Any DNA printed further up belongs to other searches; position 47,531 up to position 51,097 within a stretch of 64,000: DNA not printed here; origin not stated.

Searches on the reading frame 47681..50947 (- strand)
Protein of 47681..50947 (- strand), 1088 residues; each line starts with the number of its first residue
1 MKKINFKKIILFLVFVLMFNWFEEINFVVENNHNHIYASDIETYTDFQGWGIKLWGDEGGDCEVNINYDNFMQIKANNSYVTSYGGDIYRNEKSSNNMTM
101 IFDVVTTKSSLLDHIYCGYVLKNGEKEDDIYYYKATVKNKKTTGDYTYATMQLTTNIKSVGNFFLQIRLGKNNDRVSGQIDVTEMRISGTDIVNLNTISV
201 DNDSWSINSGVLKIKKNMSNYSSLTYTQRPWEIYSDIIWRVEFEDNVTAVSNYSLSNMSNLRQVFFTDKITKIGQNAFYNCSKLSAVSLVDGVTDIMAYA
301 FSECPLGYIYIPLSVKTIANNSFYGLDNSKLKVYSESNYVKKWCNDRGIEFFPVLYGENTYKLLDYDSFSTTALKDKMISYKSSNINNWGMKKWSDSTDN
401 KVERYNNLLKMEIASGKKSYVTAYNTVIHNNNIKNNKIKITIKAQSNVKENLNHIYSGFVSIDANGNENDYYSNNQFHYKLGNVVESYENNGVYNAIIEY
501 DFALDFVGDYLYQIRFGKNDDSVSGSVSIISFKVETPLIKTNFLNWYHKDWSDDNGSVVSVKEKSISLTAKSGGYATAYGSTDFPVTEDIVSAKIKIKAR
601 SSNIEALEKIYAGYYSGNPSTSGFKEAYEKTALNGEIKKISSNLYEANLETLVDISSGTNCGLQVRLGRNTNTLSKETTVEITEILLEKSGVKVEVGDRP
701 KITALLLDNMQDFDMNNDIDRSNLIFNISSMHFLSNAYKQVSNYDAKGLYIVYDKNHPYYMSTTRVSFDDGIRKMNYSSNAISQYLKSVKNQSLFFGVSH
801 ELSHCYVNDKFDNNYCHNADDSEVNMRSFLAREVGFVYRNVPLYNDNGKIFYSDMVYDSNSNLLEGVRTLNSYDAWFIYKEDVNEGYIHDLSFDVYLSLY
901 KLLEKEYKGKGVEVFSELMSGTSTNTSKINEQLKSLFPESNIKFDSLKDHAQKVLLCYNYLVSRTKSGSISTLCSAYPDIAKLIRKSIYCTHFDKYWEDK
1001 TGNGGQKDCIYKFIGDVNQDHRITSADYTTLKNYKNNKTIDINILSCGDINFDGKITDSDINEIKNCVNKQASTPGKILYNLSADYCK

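Call 47: search_protein_families(library=pfam, proteins=[window:47681-50947:-], max_evalue=0.00001)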
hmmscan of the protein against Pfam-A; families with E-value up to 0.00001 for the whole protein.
window:47681-50947:- (1088 aa): 2 families
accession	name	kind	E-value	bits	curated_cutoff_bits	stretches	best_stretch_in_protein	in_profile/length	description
PF13306.12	LRR_5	-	2.6e-18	66.6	27.7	1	240-326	38-123/127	BspA type Leucine rich repeat region (6 copies)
PF00404.24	Dockerin_1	-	3.7e-09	37.1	22.9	1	1015-1068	2-56/57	Dockerin type I domain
